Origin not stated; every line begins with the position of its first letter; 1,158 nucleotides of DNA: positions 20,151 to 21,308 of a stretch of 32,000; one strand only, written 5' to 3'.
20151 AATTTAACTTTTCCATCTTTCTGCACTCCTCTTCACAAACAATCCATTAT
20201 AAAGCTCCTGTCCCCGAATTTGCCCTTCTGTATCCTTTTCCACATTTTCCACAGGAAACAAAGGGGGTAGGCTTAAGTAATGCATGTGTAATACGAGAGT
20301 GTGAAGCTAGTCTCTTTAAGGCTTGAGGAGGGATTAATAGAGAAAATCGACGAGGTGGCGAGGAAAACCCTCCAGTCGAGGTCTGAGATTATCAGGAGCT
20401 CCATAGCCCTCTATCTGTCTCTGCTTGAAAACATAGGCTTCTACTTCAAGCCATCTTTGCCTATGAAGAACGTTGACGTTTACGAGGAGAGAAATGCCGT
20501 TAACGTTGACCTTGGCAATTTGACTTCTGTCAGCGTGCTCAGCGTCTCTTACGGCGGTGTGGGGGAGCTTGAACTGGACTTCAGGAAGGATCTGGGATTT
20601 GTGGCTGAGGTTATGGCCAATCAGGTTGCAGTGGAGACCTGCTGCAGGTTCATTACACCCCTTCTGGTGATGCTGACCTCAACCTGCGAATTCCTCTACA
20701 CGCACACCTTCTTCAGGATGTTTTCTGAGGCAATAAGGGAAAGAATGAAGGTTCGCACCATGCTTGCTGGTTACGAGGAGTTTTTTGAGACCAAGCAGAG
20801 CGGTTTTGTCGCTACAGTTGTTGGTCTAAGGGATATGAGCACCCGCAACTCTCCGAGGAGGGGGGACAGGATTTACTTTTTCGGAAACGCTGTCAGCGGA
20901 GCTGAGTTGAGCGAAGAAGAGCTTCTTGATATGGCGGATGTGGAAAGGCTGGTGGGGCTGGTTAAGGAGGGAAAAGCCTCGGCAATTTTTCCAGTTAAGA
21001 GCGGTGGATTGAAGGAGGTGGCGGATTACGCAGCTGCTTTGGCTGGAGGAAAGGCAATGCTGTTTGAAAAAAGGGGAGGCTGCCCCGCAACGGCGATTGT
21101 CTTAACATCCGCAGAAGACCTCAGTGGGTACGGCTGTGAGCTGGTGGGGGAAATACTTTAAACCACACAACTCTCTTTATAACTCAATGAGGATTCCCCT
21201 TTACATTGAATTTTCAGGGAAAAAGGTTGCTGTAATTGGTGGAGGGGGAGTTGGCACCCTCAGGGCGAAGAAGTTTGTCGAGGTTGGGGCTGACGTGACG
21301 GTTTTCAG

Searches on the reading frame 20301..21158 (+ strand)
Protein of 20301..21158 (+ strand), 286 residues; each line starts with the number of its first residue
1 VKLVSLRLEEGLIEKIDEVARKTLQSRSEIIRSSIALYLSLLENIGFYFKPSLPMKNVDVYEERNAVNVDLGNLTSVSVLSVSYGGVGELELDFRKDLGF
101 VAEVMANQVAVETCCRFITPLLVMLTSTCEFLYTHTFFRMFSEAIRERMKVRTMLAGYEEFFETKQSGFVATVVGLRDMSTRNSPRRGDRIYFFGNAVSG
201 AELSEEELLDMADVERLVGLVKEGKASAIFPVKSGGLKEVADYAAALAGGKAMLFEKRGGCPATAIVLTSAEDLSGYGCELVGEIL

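Call 66: search_protein_families(library=pfam, proteins=[window:20301-21158:+], max_evalue=0.001)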
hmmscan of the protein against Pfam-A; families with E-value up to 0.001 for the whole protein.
window:20301-21158:+ (286 aa): 1 family
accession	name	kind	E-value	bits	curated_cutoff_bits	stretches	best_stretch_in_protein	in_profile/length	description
PF01402.27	RHH_1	-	1.5e-06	28.3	20.5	1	4-39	2-37/39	Ribbon-helix-helix protein, copG family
